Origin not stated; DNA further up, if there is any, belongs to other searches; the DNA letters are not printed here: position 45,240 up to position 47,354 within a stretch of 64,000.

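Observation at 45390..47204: Second, paralogous membrane-anchored HerA-like (DEAH) ATPase divergent from the Lhr helicase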

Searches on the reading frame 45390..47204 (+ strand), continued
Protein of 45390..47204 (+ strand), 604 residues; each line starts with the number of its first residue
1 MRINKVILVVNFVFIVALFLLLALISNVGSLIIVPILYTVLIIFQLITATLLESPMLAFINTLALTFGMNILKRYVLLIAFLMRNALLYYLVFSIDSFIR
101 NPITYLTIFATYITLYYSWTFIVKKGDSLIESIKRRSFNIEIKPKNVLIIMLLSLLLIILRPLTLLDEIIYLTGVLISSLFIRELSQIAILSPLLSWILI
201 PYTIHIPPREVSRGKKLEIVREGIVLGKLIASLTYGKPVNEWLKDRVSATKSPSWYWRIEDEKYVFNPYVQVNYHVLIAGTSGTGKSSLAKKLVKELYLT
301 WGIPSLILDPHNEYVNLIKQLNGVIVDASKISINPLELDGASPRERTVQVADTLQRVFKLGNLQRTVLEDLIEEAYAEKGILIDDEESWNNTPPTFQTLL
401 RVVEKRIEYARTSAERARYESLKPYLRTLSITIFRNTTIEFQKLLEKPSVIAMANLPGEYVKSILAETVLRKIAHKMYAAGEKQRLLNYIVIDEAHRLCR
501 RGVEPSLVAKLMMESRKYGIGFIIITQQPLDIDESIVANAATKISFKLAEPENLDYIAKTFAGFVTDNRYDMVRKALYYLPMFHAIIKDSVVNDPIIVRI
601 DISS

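Call 44: fold_search(model_id=the predicted structure, library=pdb)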
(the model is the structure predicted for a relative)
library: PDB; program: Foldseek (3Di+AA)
matches with E <= 10: 1462; with E <= 0.001: 145
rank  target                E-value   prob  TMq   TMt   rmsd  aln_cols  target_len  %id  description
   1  7es4                  7.6e-18  1.00  0.48  0.75   5.4       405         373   20  the crystral structure of DndH-C-domain (released 2022-05-11)
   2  4d2i_B                3.0e-14  1.00  0.41  0.52   9.0       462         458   16  Crystal structure of the HerA hexameric DNA translocase from Sulfolobus solfataricus bound to AMP-PNP (released 2014-12-03)
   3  4d2i_A                3.2e-14  1.00  0.39  0.49   9.4       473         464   18  Crystal structure of the HerA hexameric DNA translocase from Sulfolobus solfataricus bound to AMP-PNP (released 2014-12-03)
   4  4ag6_B                1.1e-12  1.00  0.47  0.73   5.3       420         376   20  Structure of VirB4 of Thermoanaerobacter pseudethanolicus (released 2012-07-04)
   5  9x1m_A                1.3e-12  1.00  0.42  0.43   7.3       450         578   15  The cryo-EM structure of HerA-NurA complex with AMPPNP and dsDNA from Thermococcus kodakarensis (released 2026-02-04)
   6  4ag5_B                1.5e-12  1.00  0.46  0.72   5.8       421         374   19  Structure of VirB4 of Thermoanaerobacter pseudethanolicus (released 2012-07-04)
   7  4ag5_A                1.7e-12  1.00  0.46  0.72   5.6       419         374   20  Structure of VirB4 of Thermoanaerobacter pseudethanolicus (released 2012-07-04)
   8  4ag6_A                4.4e-12  1.00  0.46  0.71   5.0       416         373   19  Structure of VirB4 of Thermoanaerobacter pseudethanolicus (released 2012-07-04)
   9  8xav_A                5.1e-12  1.00  0.42  0.44   9.3       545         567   16  Cryo-EM structure of an anti-phage defense complex (released 2024-06-05)
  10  8xaw_D                1.3e-11  1.00  0.34  0.36  14.0       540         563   16  Cryo-EM structure of an anti-phage defense complex bound to AMPPNP and DNA at state 1 (released 2024-06-05)
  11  8xau_E                1.4e-11  1.00  0.42  0.45   8.9       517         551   18  Cryo-EM structure of HerA (released 2024-06-05)
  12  8wj3_D                1.7e-11  1.00  0.42  0.50   8.5       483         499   16  Cryo-EM structure of a bacterial protein (released 2024-09-11)
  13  8xav_E                2.8e-11  1.00  0.33  0.36  14.2       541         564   16  Cryo-EM structure of an anti-phage defense complex (released 2024-06-05)
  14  8yhx_A                4.0e-11  1.00  0.39  0.42  13.4       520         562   16  Cryo-EM structure of the trimeric HerA (released 2024-11-06)
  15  9x1l_A                5.5e-11  1.00  0.37  0.38   9.1       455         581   16  The cryo-EM structure of HerA-NurA complex with AMPPNP from Thermococcus kodakarensis (released 2026-02-04)
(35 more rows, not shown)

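Call 45: search_protein_representatives(alignment_id=A2)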
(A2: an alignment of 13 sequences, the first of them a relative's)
Query: 13 sequences, 607 profile positions. Proteins with E-value up to 0.001 (for the whole library): 14468; up to 1e-10: 4486; up to 1e-30: 451. The best 150 are listed.
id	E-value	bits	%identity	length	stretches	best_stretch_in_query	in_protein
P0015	1.6e-279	944.9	-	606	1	3-605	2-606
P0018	4.1e-237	804.9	-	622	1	2-605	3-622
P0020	1.6e-227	773.2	-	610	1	2-604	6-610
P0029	2.6e-174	597.4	-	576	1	25-604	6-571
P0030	4.7e-162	557.0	-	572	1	33-605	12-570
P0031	1.0e-155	536.0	-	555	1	28-605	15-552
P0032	6.8e-142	490.4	-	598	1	21-604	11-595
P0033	1.3e-134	466.3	-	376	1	221-605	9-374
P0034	2.0e-134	465.7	-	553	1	42-602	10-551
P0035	1.1e-133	463.2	-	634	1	10-602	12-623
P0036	2.1e-133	462.3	-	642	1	67-603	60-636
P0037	1.5e-129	449.6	-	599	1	38-604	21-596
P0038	6.2e-129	447.6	-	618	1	33-603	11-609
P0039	4.4e-125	434.9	-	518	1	67-605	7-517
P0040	1.5e-123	429.8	-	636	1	9-601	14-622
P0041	3.9e-123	428.4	-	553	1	56-602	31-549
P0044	6.4e-117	407.9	-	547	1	52-605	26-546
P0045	3.8e-115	402.0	-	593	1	84-602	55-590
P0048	3.8e-113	395.4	-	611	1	35-602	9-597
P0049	5.5e-112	391.6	-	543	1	60-603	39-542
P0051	6.9e-111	388.0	-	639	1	35-602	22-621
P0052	1.2e-110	387.1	-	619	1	29-602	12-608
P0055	8.1e-109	381.1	-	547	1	33-601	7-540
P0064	3.0e-96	339.6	-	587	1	32-602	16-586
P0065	6.3e-96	338.6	-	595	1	32-603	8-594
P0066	3.5e-94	332.8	-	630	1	47-604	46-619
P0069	1.5e-90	320.8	-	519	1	51-604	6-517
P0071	5.2e-89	315.7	-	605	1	45-601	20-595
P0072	7.1e-89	315.3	-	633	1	11-602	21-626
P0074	2.9e-88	313.3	-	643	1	28-602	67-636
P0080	1.4e-83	297.8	-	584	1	58-604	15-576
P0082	3.5e-82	293.2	-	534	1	43-593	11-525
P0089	1.1e-79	285.0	-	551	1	37-599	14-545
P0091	2.3e-77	277.2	-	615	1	225-603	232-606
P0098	2.5e-71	257.3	-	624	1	45-604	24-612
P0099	3.2e-71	256.9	-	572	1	228-603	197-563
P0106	1.4e-68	248.3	-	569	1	227-603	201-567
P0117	7.9e-65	235.8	-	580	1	74-604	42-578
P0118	9.6e-65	235.6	-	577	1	258-603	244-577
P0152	1.5e-60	221.7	-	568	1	268-602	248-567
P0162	7.7e-59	216.1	-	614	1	27-603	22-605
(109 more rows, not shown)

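Call 48: search_protein_families(library=ncbifam, proteins=[P0031, P0034, P0044, P0082, P0037, P0048, P0066, P0071, P0118, P0080], max_evalue=1e-15)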
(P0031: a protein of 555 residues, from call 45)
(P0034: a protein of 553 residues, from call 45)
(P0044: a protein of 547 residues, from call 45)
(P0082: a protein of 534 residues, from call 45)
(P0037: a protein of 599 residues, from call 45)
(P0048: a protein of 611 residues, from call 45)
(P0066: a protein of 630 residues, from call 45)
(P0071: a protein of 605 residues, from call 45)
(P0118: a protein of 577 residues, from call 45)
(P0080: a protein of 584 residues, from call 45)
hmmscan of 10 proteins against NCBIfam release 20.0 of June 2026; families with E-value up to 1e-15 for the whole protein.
P0031 (555 aa): 0 families

P0034 (553 aa): 0 families

P0044 (547 aa): 0 families

P0082 (534 aa): 0 families

P0037 (599 aa): 2 families
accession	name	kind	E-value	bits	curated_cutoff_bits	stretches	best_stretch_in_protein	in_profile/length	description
NF053655.1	CedD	equivalog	3.1e-24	85.5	600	1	262-545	210-479/527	DNA-translocating ATPase CedD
NF045971.1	conju_CD1110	equivalog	7.4e-17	60.9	325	0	264-363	405-506/752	VirB4-like conjugal transfer ATPase, CD1110 family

P0048 (611 aa): 2 families
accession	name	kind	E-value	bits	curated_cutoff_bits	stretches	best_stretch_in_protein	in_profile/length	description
NF053655.1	CedD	equivalog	3.3e-27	95.3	600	1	280-547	222-479/527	DNA-translocating ATPase CedD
NF040937.1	HerA_Thermprot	equivalog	5.3e-16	58.1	800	1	277-570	138-434/487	DNA double-strand break repair helicase HerA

P0066 (630 aa): 3 families
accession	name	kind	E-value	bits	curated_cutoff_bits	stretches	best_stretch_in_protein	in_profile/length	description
NF053655.1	CedD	equivalog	2.7e-22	79.2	600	1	289-562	212-475/527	DNA-translocating ATPase CedD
NF041017.1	DNA_import_CedB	equivalog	3.6e-19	68.8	700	1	288-562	264-534/590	DNA import protein CedB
NF033849.1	ser_rich_anae_1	subfamily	1.4e-16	59.1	650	0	290-420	750-892/1163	serine-rich protein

P0071 (605 aa): 4 families
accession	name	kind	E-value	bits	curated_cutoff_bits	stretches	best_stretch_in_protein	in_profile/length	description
NF053655.1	CedD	equivalog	8.9e-27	93.9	600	1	276-593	223-521/527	DNA-translocating ATPase CedD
NF045975.1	VirB4_plasma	equivalog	1e-16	59.9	590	1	273-544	514-831/894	Mbov_0397 family ICE element conjugal transfer ATPase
NF042943.1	HerA_antiphage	equivalog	2.4e-16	59.4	800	0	449-597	397-549/566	anti-phage-associated helicase HerA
NF040937.1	HerA_Thermprot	equivalog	3.2e-16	58.8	800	1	275-601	141-465/487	DNA double-strand break repair helicase HerA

P0118 (577 aa): 2 families
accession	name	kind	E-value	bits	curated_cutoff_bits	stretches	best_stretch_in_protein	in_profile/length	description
NF053655.1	CedD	equivalog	8.8e-24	84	600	1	255-527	213-480/527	DNA-translocating ATPase CedD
NF041017.1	DNA_import_CedB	equivalog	3.2e-20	72.3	700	1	257-510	270-519/590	DNA import protein CedB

P0080 (584 aa): 1 family
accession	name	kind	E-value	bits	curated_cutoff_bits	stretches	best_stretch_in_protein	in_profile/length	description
NF053655.1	CedD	equivalog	2e-25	89.5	600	0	253-317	222-284/527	DNA-translocating ATPase CedD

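Call 49: list_cluster_members(proteins=[P0031, P0034, P0044, P0082, P0037, P0048, P0066, P0071, P0118, P0080])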
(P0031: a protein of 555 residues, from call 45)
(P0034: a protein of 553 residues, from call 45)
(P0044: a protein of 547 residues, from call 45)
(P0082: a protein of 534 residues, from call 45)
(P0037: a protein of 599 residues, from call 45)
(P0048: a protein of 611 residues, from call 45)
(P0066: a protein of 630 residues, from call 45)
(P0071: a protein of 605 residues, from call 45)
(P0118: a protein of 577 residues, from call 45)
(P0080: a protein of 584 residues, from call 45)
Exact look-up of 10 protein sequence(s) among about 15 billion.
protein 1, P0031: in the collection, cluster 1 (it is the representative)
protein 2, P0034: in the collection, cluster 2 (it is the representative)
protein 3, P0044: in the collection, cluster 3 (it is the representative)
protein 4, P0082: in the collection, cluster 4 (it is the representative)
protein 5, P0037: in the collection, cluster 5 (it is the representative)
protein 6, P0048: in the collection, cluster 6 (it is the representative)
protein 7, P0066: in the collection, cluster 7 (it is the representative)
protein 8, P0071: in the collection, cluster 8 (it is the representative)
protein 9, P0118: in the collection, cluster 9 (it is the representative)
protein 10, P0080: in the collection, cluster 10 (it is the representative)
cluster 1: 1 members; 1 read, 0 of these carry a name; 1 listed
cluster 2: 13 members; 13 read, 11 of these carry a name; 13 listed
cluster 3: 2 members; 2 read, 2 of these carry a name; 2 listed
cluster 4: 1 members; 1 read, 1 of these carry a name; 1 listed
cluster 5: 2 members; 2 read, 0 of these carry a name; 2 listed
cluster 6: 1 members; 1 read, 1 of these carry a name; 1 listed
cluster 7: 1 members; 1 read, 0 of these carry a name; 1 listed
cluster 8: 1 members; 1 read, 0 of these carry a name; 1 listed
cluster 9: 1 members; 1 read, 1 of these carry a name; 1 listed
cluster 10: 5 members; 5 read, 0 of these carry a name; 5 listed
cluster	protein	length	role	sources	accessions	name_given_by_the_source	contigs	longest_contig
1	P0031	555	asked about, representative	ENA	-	-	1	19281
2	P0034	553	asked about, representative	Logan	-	-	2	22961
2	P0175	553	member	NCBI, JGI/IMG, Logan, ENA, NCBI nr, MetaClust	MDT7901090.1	MAG: DUF87 domain-containing protein [Acidianus sp.] | hypothetical protein | DUF87 domain-containing protein [Acidianus sp.]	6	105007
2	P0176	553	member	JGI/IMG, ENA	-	hypothetical protein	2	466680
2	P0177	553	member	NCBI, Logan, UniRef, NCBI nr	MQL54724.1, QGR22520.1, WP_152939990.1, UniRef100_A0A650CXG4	ATP-binding protein [Acidianus ambivalens] | DUF87 domain-containing protein n=1 Tax=Acidianus ambivalens TaxID=2283 ... | DUF87 domain-containing protein [Acidianus ambivalens]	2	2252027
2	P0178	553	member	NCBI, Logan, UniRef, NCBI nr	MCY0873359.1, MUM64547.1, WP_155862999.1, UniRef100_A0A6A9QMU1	DUF87 domain-containing protein [Acidianus infernus] | DUF87 domain-containing protein n=1 Tax=Acidianus infernus TaxID=12915 ...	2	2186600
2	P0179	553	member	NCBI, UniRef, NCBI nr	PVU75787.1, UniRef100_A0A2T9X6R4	hypothetical protein DDW13_04425 [Acidianus hospitalis] | Helicase HerA central domain-containing protein n=1 Tax=Acidianus hospitalis TaxID=563177 ...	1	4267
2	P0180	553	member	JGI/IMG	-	hypothetical protein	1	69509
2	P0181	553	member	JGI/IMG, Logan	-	hypothetical protein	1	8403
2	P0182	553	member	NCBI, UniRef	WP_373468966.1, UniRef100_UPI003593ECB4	ATP-binding protein [Acidianus infernus] | ATP-binding protein n=1 Tax=Acidianus infernus TaxID=12915 RepID=UPI003593ECB4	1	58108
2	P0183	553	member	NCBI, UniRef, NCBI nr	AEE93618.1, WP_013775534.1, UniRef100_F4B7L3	AAA ATPase [Acidianus hospitalis W1] | AAA ATPase n=1 Tax=Acidianus hospitalis (strain W1) TaxID=933801 RepID=F4B7L3_ACIHW | DUF87 domain-containing protein [Acidianus hospitalis]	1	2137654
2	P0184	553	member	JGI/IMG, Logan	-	hypothetical protein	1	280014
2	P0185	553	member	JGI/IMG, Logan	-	hypothetical protein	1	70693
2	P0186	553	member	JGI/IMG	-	-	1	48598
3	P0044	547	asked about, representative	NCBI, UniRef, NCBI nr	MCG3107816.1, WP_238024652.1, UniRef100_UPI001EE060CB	DNA double-strand break repair helicase HerA [Metallosphaera sp. J1] | ATP-binding protein n=1 Tax=Metallosphaera javensis (ex Hofmann et al. 2022) TaxID=99938 ... | DUF87 domain-containing protein [Metallosphaera javensis (ex Hofmann et al. 2022)]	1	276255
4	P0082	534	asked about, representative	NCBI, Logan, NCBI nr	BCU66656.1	hypothetical protein HS7_00930 [Sulfolobales archaeon HS-7]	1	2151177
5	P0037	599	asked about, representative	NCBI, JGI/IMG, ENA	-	-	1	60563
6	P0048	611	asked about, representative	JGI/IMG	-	hypothetical protein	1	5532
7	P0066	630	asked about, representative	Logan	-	-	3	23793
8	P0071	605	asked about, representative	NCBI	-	-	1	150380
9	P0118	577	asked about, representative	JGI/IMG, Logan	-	energy-coupling factor transporter ATP-binding protein EcfA2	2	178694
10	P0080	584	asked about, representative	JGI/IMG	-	-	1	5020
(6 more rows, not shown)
